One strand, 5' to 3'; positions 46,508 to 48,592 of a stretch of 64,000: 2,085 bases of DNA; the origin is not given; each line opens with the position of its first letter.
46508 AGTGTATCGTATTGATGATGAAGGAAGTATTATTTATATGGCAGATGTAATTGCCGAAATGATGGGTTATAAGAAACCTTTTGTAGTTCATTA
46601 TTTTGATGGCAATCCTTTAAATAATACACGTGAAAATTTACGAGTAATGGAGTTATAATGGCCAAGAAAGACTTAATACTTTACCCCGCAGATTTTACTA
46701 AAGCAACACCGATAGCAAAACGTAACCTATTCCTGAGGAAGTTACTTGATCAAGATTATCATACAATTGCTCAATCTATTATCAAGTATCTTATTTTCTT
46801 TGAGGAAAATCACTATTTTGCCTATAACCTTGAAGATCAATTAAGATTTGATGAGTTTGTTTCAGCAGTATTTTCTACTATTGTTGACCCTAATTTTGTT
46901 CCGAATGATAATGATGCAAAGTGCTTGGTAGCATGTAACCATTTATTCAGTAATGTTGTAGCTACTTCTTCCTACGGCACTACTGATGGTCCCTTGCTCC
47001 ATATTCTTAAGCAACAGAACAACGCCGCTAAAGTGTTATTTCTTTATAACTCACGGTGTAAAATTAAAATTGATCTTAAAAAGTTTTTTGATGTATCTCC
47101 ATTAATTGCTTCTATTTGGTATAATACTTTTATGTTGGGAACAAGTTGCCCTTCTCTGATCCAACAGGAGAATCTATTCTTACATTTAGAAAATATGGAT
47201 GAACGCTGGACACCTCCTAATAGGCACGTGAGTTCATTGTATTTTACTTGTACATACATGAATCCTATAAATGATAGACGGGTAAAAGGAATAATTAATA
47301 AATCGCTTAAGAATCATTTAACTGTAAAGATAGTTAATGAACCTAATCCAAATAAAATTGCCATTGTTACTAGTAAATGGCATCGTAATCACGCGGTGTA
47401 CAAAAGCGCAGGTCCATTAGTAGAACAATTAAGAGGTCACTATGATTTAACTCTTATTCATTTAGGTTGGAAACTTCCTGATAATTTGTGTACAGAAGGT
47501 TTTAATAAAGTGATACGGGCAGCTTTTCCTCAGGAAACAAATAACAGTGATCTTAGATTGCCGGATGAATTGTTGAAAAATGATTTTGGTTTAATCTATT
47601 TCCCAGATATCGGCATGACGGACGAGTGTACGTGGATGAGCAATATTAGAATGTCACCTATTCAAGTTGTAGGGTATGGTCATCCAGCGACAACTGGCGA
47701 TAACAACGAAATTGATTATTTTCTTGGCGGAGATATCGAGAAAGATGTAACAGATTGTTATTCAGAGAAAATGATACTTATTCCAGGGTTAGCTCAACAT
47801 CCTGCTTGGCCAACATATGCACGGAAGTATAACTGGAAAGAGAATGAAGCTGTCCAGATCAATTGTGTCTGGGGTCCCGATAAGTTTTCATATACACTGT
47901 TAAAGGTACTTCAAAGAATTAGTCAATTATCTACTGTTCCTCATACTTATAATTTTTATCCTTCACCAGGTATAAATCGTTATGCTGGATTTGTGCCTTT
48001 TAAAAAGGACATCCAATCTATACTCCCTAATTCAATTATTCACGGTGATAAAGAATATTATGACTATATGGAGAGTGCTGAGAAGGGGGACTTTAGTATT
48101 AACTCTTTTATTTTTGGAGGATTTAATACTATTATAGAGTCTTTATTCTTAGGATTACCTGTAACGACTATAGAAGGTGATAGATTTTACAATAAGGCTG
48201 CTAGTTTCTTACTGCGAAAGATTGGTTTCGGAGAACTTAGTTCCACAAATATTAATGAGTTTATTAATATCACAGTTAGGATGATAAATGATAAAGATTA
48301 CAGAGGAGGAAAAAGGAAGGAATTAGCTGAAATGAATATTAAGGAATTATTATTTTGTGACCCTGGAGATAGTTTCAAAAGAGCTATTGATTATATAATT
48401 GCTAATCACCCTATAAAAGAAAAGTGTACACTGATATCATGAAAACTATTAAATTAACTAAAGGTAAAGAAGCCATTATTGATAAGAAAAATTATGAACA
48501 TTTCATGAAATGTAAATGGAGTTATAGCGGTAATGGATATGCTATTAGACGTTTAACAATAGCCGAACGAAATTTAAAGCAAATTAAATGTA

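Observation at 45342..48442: Phage-encoded sugar C-methyltransferase plus OGT-like GT41 glycosyltransferase cassette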

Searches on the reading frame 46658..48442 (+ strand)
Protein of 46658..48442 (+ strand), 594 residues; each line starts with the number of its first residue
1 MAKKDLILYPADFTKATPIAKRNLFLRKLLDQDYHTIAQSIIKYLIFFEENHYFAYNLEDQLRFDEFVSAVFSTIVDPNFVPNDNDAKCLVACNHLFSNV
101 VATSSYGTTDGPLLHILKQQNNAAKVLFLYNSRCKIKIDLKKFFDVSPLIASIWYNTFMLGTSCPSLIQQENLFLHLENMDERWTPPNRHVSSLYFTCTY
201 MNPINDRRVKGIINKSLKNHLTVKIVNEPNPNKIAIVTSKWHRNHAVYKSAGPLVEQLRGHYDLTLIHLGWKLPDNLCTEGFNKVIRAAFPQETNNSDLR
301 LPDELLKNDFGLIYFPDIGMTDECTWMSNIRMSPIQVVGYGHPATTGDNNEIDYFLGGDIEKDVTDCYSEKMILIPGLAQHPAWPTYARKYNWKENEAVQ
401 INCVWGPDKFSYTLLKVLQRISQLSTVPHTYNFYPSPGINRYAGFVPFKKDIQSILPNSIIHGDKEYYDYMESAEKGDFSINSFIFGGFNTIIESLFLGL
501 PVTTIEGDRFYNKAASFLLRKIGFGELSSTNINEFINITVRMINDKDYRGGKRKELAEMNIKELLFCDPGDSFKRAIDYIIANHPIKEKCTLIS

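Call 3: search_protein_families(library=pfam, proteins=[window:46658-48442:+], max_evalue=0.01)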
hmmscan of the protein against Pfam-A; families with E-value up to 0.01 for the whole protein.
window:46658-48442:+ (594 aa): 1 family
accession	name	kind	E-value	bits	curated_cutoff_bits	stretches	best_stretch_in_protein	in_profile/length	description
PF13844.12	Glyco_transf_41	-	1.7e-06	27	25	1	478-565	446-533/543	Glycosyl transferase family 41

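Call 4: search_protein_families(library=phrogs, proteins=[window:46658-48442:+], max_evalue=0.01)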
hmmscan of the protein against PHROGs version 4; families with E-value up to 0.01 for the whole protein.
window:46658-48442:+ (594 aa): 0 families

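Call 6: search_dna_similar(query=window:46658-48442:+, collection=phages, mode=protein, max_rows=30)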
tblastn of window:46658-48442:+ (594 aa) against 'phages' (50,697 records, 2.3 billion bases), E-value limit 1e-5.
No match.

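Call 9: search_solved_structures(query=window:46658-48442:+, max_evalue=1, show_alignments=3)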
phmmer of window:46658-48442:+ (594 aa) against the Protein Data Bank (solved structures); distinct sequences matched with E-value up to 1: 23.
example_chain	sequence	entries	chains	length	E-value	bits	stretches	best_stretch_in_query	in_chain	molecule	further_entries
3q3e_A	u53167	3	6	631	3.2e-24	88.5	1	114-567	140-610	HMW1C-like glycosyltransferase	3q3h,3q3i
8j30_A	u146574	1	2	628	5.5e-24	87.7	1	114-567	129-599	UDP-glucose:protein N-beta-glucosyltransferase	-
8p0q_A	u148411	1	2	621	6e-23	84.3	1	190-571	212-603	Adhesin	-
8p0o_A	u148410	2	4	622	6e-23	84.2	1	190-571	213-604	Adhesin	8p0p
7y4i_A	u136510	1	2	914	6.9e-08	34.5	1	468-555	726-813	Probable UDP-N-acetylglucosamine--peptide N-acetylglucosaminyltransferase SPINDLY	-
8dtf_A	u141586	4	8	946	7.5e-08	34.4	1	468-555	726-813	Probable UDP-N-acetylglucosamine--peptide N-acetylglucosaminyltransferase SPINDLY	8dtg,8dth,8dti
5a01_A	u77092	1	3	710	1.7e-06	29.9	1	468-566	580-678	O-GLYCOSYLTRANSFERASE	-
5djs_A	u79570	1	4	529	1.1e-05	27.2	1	477-548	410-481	Tetratricopeptide TPR_2 repeat protein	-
5npr_A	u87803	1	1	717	0.00079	21.1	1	469-566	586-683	UDP-N-acetylglucosamine--peptide N-acetylglucosaminyltransferase 110 kDa subunit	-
5nps_A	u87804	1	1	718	0.00079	21.1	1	469-566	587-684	UDP-N-acetylglucosamine--peptide N-acetylglucosaminyltransferase 110 kDa subunit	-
6ibo_A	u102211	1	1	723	0.0008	21.1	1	469-566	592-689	UDP-N-acetylglucosamine--peptide N-acetylglucosaminyltransferase 110 kDa subunit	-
3pe3_A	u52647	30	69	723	0.00081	21.1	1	469-566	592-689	UDP-N-acetylglucosamine--peptide N-acetylglucosaminyltransferase 110 kDa subunit | UDP-N-ACETYLGLUCOSAMINE--PEPTIDE N-ACETYLGLUCOSAMINYL TRANSFERASE 110 KDA SUB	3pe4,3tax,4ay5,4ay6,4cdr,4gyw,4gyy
8cm9_A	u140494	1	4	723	0.00081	21.1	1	469-566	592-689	UDP-N-acetylglucosamine--peptide N-acetylglucosaminyltransferase 110 kDa subunit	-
6q4m_A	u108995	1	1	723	0.00081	21.1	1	469-566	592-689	UDP-N-acetylglucosamine--peptide N-acetylglucosaminyltransferase 110 kDa subunit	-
5hgv_A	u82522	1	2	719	0.00081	21.1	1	469-566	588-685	UDP-N-acetylglucosamine--peptide N-acetylglucosaminyltransferase 110 kDa subunit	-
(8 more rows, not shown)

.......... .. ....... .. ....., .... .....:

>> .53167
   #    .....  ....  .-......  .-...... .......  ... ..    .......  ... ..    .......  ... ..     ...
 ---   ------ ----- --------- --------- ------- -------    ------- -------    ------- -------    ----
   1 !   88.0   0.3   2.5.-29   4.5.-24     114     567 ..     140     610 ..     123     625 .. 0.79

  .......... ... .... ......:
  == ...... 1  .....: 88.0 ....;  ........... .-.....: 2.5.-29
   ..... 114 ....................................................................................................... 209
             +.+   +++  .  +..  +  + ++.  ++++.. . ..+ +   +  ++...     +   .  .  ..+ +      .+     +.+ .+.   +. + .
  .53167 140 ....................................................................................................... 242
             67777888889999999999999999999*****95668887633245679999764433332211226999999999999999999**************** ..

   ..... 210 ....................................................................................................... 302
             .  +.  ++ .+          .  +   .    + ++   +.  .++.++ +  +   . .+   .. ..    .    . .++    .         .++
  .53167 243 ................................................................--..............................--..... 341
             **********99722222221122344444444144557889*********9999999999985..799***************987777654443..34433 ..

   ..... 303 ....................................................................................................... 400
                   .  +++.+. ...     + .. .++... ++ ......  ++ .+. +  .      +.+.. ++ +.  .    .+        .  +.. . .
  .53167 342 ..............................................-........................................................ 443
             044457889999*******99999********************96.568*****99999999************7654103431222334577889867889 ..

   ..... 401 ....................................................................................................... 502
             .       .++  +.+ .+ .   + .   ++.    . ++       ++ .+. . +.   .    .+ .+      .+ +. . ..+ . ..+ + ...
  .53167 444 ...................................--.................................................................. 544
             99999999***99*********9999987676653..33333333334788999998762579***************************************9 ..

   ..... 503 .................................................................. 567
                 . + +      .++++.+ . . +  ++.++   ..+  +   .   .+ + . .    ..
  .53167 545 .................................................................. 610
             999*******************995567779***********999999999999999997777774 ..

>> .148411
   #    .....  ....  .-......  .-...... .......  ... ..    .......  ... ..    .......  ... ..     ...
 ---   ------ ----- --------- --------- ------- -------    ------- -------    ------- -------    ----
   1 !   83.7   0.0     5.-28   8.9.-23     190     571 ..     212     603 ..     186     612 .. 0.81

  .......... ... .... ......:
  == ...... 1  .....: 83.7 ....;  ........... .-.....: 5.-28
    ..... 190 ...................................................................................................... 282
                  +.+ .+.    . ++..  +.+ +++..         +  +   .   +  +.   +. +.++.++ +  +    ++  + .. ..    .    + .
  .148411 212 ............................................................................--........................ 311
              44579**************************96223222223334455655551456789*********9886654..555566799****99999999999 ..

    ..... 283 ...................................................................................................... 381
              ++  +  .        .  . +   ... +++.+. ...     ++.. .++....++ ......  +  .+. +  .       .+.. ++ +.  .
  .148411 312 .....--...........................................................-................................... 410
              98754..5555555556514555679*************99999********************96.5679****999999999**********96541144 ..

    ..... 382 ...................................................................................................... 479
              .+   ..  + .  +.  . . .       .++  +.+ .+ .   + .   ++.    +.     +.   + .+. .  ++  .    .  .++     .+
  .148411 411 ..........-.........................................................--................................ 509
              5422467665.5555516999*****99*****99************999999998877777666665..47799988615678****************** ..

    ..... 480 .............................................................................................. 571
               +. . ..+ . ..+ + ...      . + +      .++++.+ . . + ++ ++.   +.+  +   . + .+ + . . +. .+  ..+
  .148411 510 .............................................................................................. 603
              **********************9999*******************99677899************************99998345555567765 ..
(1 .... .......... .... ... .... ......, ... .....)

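Call 11: find_homologous_proteins(query=window:46658-48442:+, max_evalue=0.001)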
Query window:46658-48442:+ (594 aa): 283 proteins with E <= 0.001 among 5384 candidates; the best 120 are listed.
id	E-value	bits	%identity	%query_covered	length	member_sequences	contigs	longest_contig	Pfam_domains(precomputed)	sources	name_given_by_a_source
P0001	0.0e+0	1396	100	100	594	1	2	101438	PF13844.13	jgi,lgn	jgi:hypothetical protein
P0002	0.0e+0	1220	86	100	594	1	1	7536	-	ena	-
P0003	0.0e+0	1098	76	100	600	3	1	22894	PF13844.13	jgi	jgi:hypothetical protein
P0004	1.4e-228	778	56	99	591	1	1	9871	PF13844.13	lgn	-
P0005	3.1e-227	774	56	100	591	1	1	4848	PF13844.13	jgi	-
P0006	7.5e-225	766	56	100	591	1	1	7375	PF13844.13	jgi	-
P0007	2.8e-224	764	54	99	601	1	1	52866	-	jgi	jgi:hypothetical protein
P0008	2.5e-221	754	56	99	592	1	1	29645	PF13844.13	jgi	-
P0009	4.2e-220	750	56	99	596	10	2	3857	PF13844.13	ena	-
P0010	1.9e-217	742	56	99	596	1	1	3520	PF13844.13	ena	-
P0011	5.0e-213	727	54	99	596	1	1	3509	-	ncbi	-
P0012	3.3e-211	721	54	99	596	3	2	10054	-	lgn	-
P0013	5.7e-211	720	53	99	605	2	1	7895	PF13844.13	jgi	-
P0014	2.5e-208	711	53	99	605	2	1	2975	PF13844.13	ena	-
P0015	1.3e-207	709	54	100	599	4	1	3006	PF13844.13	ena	-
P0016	1.2e-205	703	54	96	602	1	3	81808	PF13844.13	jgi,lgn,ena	-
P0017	1.4e-204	699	52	98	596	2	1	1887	PF13844.13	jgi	jgi:hypothetical protein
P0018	6.9e-202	690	51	99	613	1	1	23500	PF13844.13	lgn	-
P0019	2.6e-200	685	51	99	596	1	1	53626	PF13844.13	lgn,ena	-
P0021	2.2e-196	672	51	97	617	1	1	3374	PF13844.13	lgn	-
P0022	4.3e-195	668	49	100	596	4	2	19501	PF13844.13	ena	-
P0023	7.1e-195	667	49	99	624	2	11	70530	PF13844.13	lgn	-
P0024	6.0e-193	661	50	99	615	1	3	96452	PF13844.13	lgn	-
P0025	8.4e-193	660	49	99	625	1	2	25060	PF13844.13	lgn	-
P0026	1.4e-192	659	49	98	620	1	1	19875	PF13844.13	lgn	-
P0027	2.1e-192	659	49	99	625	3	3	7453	PF13844.13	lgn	-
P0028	3.2e-192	658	50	99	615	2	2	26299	PF13844.13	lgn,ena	-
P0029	1.0e-190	653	50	99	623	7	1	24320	PF13844.13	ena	-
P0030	5.2e-190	651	49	99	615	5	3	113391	PF13844.13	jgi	jgi:hypothetical protein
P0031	5.0e-189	648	51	97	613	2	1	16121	PF13844.13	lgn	-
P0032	1.1e-188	647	49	100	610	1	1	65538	PF13844.13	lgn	-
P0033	1.1e-188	647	50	98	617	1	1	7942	PF13844.13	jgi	jgi:hypothetical protein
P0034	1.8e-188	646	48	99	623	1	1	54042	PF13844.13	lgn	-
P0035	4.4e-187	641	48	99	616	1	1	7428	PF13844.13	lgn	-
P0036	4.7e-187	641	49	98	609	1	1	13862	PF13844.13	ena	-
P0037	2.8e-186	639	48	99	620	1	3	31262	PF13844.13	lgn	-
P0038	4.6e-185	635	49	97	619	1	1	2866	PF13844.13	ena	-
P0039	2.3e-184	632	49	96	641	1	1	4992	PF13844.13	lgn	-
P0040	5.0e-184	631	49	98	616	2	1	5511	PF13844.13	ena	-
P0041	5.4e-183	628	47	99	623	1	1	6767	PF13844.13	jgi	jgi:hypothetical protein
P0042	2.2e-182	626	47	99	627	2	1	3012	PF13844.13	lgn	-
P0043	1.4e-181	623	47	100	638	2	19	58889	PF13844.13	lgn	-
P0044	2.0e-181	623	48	97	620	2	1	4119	PF13844.13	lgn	-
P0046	1.6e-180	620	48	98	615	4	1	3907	PF13844.13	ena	-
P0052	6.7e-178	611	46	98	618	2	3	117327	-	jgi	jgi:hypothetical protein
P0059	6.8e-175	601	46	98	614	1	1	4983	PF13844.13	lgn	-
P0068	5.9e-172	591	45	99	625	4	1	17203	-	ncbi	ncbi:MAG: tetratricopeptide repeat protein [Planctomycetota bacterium]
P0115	3.5e-159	549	43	99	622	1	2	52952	-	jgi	jgi:predicted O-linked N-acetylglucosamine transferase (SPINDLY family)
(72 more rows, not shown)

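Call 12: find_encoding_contigs(protein=P0001, flank=10000, max_places=3)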
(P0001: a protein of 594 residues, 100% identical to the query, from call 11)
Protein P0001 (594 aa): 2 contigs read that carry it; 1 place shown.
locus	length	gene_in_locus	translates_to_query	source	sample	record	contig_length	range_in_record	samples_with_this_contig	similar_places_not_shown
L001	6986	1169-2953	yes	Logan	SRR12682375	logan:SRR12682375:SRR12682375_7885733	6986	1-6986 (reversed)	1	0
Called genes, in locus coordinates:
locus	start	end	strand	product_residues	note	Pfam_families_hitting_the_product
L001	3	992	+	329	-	?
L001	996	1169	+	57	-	-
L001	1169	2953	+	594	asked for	PF13844:Glyco_transf_41 (faint)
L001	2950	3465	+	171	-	PF00847:AP2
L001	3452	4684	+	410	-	-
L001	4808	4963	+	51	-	-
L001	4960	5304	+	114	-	-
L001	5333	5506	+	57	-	-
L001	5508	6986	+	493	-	?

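Call 13: find_encoding_contigs(protein=P0007, flank=10000, max_places=3)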
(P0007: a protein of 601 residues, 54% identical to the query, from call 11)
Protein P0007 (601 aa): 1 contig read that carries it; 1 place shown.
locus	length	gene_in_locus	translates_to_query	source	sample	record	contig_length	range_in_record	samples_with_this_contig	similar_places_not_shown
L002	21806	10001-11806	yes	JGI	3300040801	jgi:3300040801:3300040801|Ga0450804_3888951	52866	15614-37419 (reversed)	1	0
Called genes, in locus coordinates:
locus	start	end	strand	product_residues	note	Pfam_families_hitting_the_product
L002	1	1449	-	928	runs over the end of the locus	PF19263:DUF5906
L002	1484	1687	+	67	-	-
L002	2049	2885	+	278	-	-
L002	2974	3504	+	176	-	-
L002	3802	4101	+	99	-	-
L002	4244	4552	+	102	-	-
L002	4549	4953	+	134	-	-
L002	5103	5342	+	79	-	-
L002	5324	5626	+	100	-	-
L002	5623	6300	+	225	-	PF02511:Thy1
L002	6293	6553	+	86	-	-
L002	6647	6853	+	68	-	-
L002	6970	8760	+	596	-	PF00176:SNF2-rel_dom (faint), PF27659:CHP02642 (weak), PF00271:Helicase_C (faint)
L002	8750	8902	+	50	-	-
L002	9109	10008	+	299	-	PF13489:Methyltransf_23, PF08242:Methyltransf_12 (weak), PF08484:Methyltransf_14 (weak)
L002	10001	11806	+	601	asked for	-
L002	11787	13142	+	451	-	-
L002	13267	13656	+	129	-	-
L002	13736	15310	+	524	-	PF02867:Ribonuc_red_lgC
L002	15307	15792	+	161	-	PF00692:dUTPase, PF22769:DCD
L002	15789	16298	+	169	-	PF00383:dCMP_cyt_deam_1, PF14437:MafB19-deam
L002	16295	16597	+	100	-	-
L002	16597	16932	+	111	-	-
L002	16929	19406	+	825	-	PF00476:DNA_pol_A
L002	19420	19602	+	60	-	-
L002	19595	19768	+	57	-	-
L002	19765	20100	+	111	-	-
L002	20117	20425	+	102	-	-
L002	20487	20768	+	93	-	-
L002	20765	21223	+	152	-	-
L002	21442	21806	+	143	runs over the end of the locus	-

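Call 14: find_encoding_contigs(protein=P0016, flank=10000, max_places=3)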
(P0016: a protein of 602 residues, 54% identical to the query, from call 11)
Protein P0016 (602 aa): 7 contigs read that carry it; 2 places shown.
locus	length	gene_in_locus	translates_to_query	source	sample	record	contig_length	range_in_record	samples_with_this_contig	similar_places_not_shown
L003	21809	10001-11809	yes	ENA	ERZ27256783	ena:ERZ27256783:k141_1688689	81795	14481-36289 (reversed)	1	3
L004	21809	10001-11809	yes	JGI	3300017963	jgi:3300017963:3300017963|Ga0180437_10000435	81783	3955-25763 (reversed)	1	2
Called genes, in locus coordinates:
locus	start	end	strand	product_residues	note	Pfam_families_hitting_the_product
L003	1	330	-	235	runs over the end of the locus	PF18909:dGTP_diPhyd_N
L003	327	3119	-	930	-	PF19263:DUF5906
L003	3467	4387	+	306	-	PF02195:ParB_N, PF17762:HTH_ParB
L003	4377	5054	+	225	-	-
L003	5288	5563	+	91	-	-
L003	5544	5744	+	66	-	-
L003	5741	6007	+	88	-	-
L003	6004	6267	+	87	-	-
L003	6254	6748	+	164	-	-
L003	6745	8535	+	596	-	PF00176:SNF2-rel_dom (faint), PF00271:Helicase_C (weak)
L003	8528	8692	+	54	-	-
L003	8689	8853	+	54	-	-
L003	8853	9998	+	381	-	PF13489:Methyltransf_23, PF08484:Methyltransf_14 (weak)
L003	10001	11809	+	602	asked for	PF13844:Glyco_transf_41 (faint)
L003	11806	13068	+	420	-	-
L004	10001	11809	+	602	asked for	PF13844:Glyco_transf_41 (faint)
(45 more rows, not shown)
